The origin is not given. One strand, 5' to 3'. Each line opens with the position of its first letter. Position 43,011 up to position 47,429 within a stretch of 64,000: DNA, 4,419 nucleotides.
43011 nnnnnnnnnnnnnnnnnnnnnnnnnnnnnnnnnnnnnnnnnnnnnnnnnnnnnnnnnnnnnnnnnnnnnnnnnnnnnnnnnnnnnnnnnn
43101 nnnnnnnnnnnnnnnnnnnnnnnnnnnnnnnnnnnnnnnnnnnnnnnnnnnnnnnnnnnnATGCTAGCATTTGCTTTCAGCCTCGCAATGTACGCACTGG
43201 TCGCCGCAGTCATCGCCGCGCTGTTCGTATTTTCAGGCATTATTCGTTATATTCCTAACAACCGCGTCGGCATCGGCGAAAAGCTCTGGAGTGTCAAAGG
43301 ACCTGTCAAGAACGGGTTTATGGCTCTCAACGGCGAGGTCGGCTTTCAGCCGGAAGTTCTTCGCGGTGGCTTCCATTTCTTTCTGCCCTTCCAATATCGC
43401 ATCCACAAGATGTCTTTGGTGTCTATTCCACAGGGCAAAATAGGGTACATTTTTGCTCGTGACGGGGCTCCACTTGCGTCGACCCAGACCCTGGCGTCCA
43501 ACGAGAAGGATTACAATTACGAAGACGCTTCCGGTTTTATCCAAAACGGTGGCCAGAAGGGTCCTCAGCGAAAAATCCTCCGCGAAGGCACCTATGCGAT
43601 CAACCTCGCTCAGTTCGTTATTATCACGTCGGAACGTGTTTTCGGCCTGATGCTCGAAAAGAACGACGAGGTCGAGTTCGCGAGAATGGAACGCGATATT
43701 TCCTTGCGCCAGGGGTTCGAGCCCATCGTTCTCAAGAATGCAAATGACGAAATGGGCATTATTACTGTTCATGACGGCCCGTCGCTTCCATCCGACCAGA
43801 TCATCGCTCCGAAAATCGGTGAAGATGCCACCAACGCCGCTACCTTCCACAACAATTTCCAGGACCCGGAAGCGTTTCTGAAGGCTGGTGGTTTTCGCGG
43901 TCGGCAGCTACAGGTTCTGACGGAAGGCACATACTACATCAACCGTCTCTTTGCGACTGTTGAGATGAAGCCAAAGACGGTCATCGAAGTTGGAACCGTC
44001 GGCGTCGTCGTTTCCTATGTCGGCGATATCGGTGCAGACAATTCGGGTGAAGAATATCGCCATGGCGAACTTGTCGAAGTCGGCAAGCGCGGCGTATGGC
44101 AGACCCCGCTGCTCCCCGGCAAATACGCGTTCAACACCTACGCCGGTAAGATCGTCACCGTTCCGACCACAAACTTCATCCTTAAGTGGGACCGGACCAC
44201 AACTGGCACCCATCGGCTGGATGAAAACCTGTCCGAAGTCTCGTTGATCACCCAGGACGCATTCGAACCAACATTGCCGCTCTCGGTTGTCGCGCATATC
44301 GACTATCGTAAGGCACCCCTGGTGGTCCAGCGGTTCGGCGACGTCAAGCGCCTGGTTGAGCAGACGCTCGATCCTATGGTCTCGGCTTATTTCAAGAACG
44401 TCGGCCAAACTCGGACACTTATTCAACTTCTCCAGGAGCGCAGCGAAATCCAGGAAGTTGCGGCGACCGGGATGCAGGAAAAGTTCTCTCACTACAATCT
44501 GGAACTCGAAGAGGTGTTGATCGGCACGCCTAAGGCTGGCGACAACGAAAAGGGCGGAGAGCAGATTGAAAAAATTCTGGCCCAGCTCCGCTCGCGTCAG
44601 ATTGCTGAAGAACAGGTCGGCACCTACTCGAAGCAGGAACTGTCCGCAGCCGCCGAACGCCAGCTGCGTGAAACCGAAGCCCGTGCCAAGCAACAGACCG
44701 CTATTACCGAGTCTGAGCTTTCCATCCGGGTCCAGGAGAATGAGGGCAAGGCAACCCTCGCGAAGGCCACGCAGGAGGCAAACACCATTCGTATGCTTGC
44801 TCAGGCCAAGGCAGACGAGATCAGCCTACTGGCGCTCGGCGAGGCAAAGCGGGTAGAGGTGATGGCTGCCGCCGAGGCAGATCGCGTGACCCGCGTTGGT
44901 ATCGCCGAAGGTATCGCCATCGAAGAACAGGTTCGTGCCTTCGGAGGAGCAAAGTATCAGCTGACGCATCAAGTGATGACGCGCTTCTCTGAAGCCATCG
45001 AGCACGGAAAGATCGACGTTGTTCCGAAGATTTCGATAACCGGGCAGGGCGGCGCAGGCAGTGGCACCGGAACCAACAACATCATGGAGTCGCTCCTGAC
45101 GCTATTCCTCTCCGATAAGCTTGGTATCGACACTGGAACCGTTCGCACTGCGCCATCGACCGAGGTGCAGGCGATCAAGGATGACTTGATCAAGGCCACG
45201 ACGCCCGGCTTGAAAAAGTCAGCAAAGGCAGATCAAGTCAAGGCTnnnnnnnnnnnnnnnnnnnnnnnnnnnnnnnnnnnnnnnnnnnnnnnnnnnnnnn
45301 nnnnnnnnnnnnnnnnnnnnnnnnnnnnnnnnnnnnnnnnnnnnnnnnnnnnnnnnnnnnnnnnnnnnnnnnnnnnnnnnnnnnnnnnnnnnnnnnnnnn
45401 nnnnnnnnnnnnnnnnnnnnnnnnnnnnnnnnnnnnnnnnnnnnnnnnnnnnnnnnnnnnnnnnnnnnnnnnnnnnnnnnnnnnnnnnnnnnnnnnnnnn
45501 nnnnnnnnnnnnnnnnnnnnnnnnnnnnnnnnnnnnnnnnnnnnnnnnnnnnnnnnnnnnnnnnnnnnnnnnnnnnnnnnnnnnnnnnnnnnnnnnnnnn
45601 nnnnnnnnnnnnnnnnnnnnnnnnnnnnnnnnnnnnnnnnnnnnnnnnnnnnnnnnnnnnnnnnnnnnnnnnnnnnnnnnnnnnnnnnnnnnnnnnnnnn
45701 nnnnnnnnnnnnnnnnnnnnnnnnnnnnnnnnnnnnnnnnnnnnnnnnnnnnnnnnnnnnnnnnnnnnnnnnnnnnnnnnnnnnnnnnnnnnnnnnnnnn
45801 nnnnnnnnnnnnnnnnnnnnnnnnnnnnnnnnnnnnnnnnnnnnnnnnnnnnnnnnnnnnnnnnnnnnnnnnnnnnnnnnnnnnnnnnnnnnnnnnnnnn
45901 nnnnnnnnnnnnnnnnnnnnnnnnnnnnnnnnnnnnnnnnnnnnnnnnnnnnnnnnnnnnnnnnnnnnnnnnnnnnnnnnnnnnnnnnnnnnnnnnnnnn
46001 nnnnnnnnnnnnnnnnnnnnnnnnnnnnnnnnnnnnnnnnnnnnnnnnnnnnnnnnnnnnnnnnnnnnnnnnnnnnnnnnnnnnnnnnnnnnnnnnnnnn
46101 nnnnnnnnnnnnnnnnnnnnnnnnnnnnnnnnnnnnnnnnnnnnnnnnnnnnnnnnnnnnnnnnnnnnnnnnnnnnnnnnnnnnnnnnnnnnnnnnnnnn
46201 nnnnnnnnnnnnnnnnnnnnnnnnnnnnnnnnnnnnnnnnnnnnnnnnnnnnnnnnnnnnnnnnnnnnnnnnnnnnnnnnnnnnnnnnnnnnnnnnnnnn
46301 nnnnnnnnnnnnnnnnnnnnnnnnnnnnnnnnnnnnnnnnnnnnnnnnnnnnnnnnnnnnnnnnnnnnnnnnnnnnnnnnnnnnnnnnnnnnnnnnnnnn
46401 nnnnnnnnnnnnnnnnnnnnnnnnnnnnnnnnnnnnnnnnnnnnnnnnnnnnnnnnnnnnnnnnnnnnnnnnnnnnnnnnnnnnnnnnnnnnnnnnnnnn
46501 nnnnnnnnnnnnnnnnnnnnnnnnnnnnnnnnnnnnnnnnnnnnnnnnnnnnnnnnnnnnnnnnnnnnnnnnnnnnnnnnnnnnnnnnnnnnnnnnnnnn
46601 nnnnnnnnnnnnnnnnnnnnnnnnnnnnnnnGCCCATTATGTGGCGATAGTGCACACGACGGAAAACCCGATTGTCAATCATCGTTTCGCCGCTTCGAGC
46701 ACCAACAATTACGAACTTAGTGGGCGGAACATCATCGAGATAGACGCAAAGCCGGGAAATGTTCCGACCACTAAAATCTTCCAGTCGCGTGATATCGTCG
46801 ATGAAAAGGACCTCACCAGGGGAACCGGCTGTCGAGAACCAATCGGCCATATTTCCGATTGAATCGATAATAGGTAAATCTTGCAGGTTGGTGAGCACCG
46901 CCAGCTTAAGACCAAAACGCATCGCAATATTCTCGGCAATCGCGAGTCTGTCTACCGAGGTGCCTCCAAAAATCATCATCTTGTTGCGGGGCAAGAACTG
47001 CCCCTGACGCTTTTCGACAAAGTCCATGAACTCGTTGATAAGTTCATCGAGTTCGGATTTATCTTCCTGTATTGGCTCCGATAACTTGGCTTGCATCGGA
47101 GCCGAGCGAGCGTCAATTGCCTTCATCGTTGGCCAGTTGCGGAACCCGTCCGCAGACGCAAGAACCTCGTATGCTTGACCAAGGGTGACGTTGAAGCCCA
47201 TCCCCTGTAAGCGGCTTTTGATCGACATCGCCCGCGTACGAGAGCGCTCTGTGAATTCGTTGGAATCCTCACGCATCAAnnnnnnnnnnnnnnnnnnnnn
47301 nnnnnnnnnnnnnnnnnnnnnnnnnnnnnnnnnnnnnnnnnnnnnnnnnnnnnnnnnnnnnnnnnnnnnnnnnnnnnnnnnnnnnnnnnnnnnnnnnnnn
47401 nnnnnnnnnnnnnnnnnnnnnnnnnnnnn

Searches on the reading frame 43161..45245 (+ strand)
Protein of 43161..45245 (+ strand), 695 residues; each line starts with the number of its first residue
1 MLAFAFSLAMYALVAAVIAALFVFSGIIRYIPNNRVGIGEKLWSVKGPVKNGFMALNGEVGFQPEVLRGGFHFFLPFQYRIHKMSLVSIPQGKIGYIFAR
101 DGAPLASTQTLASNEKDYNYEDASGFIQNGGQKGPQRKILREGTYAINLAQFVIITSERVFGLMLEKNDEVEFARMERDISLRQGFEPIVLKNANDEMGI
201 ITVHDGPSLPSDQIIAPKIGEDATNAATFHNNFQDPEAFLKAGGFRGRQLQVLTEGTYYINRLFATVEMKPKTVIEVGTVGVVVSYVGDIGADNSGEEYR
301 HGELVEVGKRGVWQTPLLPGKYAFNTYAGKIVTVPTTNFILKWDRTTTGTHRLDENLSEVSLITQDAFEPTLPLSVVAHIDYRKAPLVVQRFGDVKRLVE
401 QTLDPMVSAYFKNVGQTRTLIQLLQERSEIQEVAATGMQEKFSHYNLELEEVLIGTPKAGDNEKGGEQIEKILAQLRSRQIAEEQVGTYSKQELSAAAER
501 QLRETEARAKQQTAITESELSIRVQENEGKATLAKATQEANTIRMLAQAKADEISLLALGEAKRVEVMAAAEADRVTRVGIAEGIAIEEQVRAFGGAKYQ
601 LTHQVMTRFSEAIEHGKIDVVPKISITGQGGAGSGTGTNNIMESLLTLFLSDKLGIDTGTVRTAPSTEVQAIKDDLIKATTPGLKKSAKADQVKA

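Call 21: search_protein_families(library=pfam, proteins=[window:43161-45245:+], max_evalue=0.01)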
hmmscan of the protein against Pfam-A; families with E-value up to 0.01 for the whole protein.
window:43161-45245:+ (695 aa): 1 family
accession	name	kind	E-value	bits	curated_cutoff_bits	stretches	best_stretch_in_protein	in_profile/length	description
PF01145.31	Band_7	-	4.4e-15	56.6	23.6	1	274-467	2-150/176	SPFH domain / Band 7 family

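Call 62: search_dna_similar(query=window:43161-45245:+, collection=plasmids, mode=protein, max_evalue=1e-10, max_rows=12)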
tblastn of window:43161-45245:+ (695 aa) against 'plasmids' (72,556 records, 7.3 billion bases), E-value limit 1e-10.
Records with a match: 71; places in all: 71; records where one place covers at least 80% of the query: 67.
Best place of each record, by identity: 60-80% 48; <60% 23.
By first word of the organism name: Rhizobium 50; Clostridium 10; Ralstonia 6; Novosphingobium 2; Clostridioides 2; Paraburkholderia 1.
By predicted mobility (MOB-suite, as given by PLSDB): non-mobilizable 42; conjugative 28; mobilizable 1.
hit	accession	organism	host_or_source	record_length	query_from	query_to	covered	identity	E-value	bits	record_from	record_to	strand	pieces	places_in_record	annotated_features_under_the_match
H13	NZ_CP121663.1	Rhizobium sp. CB3090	Gliricidia sp.,cell culture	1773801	24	655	91%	61.7%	0e+0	778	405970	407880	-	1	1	record has no annotation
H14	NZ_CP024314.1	Rhizobium sp. NXC24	Phaseolus vulgaris,cell culture,plant ...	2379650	24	655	91%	61.4%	0e+0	769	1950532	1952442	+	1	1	record has no annotation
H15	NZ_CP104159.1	Rhizobium sp. CB3060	Leucaena leucocephala,cell culture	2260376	24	655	91%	61.4%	0e+0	769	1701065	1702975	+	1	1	record has no annotation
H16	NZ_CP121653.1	Rhizobium sp. CB3171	Calliandra calothyrsus,cell culture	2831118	24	655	91%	61.4%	0e+0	769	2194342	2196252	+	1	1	record has no annotation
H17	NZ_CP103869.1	Novosphingobium humi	pure culture,soil biofilm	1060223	25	626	87%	64.5%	0e+0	773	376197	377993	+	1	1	none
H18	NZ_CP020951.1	Rhizobium sp. CIAT894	-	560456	24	668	93%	60.1%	0e+0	766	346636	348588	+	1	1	flotillin family protein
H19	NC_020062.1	Rhizobium tropici CIAT 899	Phaseolus vulgaris root nodule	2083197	24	655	91%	61.3%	0e+0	778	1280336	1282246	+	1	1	record has no annotation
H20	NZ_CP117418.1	Novosphingobium humi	Single cell,Soil from military shooting ...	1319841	25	626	87%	64.3%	0e+0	770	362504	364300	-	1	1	none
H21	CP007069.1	Rhizobium leguminosarum bv. trifolii CB782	plant root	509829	24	656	91%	60.6%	0e+0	759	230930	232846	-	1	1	hypothetical protein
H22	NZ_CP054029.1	Rhizobium hidalgonense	Pisum sativum l. (pea),Pure culture,Pea ...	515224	24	656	91%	60.6%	0e+0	759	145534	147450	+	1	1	flotillin family protein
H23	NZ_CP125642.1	Rhizobium sp. BT03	Phaseolus vulgaris,Pure culture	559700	24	655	91%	60.5%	0e+0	764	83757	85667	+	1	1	flotillin family protein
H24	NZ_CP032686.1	Rhizobium sp. CCGE531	Phaseolus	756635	24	654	91%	60.6%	0e+0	766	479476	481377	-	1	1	flotillin family protein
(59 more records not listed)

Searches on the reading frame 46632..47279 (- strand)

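Call 41: search_protein_families(library=pfam, proteins=[window:46632-47279:-], max_evalue=0.01)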
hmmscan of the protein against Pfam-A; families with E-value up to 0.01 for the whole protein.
window:46632-47279:- (216 aa): 2 families
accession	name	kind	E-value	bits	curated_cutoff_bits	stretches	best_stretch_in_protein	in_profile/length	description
PF20066.5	Glyoxalase_8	-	0.00048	20.6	23.7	1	10-63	8-61/143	Glyoxalase superfamily protein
PF05496.18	RuvB_N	-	0.008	16.4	27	0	97-168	32-98/159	Holliday junction DNA helicase RuvB P-loop domain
